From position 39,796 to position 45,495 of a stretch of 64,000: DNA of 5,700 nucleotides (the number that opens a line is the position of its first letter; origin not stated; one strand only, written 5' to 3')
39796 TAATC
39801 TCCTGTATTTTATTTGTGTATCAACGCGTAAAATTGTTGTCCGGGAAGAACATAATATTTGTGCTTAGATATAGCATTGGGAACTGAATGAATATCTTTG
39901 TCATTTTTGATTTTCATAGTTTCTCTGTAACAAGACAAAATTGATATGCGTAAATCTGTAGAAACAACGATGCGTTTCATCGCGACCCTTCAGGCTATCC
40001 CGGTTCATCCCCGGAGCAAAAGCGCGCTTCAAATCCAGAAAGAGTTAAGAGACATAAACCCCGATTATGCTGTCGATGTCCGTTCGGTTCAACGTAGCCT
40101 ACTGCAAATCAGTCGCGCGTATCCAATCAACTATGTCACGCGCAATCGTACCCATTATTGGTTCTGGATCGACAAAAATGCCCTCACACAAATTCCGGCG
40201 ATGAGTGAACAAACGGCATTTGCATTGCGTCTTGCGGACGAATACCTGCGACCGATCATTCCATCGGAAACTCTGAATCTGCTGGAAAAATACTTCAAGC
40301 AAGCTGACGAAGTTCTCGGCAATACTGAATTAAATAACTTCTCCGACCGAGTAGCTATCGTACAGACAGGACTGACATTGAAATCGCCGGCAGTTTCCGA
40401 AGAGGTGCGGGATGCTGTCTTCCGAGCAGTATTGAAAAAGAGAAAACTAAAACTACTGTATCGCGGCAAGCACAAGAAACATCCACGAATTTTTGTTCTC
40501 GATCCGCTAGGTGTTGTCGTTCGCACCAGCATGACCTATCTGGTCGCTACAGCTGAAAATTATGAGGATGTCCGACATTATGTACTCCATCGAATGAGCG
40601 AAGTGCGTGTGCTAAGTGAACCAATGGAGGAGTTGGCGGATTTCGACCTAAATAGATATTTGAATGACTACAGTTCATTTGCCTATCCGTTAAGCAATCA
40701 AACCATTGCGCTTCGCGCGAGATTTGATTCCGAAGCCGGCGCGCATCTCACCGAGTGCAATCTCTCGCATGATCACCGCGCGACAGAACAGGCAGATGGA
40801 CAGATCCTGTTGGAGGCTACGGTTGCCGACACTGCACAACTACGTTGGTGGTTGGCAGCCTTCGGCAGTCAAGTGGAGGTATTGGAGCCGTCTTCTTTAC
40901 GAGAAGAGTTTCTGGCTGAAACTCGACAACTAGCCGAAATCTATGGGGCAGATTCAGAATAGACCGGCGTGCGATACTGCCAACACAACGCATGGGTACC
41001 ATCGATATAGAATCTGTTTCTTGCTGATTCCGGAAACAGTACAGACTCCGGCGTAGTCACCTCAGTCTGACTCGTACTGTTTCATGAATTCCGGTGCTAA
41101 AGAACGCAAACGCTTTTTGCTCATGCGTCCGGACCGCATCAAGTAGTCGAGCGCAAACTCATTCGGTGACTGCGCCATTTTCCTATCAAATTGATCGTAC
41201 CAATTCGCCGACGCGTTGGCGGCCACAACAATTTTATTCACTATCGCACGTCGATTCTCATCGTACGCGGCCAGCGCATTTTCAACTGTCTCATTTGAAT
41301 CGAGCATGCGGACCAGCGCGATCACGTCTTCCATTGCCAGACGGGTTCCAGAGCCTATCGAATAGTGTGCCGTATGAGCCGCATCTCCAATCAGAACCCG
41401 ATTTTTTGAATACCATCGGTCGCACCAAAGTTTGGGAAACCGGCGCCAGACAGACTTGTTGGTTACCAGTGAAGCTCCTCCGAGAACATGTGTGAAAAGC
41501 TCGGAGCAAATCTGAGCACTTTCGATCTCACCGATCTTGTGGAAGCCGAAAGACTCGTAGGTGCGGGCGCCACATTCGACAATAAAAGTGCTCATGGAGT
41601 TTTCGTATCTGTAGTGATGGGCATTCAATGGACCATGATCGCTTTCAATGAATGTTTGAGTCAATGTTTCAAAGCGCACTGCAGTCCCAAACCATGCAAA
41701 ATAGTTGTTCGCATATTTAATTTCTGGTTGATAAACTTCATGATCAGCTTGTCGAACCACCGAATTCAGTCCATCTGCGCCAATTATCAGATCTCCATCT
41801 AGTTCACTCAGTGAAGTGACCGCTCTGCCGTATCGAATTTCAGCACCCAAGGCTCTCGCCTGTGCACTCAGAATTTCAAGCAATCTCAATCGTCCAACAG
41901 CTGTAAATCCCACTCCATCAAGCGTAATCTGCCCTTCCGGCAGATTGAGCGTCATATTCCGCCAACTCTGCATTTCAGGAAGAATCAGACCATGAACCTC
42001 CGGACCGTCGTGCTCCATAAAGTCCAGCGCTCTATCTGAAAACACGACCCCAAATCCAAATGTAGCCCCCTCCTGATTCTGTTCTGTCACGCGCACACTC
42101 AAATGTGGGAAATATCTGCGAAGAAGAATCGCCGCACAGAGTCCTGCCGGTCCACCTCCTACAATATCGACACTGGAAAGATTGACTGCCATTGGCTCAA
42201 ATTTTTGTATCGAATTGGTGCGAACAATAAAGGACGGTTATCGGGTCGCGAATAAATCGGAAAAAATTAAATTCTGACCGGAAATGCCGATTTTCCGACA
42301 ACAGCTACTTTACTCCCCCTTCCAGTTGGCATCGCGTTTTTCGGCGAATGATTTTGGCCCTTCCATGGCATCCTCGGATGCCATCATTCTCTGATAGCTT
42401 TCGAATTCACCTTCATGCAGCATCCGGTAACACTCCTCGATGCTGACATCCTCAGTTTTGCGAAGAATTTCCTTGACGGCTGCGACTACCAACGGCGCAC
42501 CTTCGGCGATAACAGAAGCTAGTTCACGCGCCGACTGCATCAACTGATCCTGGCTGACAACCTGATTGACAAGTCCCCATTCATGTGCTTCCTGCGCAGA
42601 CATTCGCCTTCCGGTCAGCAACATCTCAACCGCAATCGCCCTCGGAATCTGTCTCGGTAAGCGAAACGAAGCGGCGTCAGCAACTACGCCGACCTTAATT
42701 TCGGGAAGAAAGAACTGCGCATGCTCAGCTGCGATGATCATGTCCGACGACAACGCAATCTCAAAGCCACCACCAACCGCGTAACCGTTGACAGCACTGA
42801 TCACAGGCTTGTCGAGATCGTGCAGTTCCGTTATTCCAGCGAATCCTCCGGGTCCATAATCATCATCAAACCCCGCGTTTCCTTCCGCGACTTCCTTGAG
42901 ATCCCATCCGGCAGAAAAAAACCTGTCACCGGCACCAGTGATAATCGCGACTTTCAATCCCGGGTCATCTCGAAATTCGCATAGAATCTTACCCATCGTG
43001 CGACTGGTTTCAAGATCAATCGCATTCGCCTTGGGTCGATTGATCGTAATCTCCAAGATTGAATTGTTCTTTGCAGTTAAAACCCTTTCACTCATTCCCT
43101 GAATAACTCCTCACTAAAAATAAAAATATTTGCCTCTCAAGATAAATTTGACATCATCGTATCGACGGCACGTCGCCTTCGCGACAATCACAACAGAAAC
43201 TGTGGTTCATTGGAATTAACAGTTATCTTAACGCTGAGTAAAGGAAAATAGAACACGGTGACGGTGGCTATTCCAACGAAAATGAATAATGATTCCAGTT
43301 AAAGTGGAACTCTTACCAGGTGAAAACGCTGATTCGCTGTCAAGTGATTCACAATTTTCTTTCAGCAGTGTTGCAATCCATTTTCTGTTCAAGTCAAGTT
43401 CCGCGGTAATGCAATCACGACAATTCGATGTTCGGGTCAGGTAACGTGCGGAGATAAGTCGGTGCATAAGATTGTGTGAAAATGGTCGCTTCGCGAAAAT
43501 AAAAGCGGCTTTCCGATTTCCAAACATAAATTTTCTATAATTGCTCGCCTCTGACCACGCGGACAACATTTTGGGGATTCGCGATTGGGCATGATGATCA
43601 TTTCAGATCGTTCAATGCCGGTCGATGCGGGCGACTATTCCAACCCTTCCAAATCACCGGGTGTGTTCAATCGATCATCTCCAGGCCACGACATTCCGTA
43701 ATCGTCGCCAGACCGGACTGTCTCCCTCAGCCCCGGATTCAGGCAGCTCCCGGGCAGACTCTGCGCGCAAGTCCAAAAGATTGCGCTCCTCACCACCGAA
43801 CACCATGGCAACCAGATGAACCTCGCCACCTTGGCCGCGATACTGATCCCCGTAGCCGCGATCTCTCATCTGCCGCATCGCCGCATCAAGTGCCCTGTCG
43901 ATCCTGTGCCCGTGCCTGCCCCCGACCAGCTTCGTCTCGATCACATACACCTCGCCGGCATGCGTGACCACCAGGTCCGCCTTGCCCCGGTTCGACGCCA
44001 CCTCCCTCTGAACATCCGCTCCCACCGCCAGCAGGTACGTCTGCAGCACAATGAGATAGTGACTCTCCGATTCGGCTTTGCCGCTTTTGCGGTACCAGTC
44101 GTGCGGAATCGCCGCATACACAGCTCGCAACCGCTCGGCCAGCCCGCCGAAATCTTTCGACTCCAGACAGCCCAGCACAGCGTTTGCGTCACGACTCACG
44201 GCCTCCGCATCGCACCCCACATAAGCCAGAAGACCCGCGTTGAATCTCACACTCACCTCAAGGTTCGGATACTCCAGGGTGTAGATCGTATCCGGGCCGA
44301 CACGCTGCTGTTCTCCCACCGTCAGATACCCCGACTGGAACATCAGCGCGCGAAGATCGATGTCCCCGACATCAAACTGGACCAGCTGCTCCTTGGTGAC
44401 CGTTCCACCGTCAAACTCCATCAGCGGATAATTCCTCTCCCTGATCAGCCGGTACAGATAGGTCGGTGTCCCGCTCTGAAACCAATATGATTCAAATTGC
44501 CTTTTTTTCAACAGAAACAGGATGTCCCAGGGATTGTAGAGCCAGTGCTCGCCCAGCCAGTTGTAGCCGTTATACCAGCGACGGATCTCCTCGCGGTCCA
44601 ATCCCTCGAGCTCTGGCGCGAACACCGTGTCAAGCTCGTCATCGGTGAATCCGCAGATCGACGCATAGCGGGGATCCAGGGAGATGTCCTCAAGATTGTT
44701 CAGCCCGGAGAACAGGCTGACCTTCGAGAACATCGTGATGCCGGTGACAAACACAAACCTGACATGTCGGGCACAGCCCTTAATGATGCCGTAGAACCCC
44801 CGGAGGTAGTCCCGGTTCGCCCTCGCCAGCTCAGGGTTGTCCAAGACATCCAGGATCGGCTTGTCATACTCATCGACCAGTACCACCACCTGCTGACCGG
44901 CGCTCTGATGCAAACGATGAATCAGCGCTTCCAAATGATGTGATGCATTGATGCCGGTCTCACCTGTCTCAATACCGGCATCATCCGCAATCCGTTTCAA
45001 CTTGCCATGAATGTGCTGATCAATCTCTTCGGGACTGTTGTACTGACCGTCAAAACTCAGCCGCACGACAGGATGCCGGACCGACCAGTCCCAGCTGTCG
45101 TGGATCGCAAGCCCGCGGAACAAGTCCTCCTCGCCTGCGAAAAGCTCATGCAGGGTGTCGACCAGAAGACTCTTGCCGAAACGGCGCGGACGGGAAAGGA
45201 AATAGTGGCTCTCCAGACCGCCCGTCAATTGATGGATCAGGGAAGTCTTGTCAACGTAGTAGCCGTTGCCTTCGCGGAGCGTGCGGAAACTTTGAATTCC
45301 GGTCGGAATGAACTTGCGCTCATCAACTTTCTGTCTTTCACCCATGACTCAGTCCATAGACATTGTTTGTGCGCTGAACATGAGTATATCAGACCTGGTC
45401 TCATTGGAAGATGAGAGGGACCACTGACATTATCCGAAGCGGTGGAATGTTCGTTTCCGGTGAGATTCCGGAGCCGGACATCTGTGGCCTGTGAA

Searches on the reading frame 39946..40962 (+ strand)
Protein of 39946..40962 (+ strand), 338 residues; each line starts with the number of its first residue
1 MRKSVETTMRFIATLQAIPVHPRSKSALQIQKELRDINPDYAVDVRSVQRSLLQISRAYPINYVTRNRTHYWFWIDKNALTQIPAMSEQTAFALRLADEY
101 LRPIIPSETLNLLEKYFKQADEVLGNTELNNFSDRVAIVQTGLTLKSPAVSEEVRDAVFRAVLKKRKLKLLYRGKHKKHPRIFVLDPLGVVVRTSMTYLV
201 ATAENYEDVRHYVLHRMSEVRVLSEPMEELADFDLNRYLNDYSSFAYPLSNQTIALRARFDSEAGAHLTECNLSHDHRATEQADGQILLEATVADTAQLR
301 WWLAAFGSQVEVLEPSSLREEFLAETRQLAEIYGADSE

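Call 66: search_protein_families(library=pfam, proteins=[window:39946-40962:+], max_evalue=0.001)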
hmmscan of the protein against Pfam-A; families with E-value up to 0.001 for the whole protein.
window:39946-40962:+ (338 aa): 2 families
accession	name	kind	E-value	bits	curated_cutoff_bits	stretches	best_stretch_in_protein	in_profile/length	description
PF25583.1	WCX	-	5.3e-18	65.6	23.9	1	254-330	3-76/76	WCX domain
PF13280.12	WYL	-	1.1e-14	54.7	21.8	1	155-222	3-70/70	WYL domain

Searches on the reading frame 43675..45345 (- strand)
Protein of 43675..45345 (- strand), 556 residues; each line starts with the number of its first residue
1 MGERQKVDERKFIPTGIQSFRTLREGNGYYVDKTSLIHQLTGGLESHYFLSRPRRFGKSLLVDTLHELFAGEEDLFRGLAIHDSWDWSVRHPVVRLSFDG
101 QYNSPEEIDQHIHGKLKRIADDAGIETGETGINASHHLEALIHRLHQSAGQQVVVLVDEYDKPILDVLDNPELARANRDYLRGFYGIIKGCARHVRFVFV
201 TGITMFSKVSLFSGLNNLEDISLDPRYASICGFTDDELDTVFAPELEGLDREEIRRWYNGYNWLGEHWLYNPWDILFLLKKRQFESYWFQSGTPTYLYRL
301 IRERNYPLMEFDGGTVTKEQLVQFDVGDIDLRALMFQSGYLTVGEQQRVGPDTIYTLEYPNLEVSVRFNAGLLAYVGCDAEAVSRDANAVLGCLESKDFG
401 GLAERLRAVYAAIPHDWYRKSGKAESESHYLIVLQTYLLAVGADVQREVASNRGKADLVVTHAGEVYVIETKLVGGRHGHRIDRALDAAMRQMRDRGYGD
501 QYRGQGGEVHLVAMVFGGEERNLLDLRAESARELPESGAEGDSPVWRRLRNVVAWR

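Call 66: search_protein_families(library=pfam, proteins=[window:43675-45345:-], max_evalue=0.001)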
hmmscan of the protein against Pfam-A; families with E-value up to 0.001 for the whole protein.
window:43675-45345:- (556 aa): 2 families
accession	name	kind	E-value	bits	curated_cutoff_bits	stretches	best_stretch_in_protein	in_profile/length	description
PF09820.16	AAA-ATPase_like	-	6e-59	199.7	26.1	1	14-212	1-201/201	Predicted AAA-ATPase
PF08011.17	PDDEXK_9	-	6.5e-11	42.6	25.5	1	426-523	2-102/105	PD-(D/E)XK nuclease superfamily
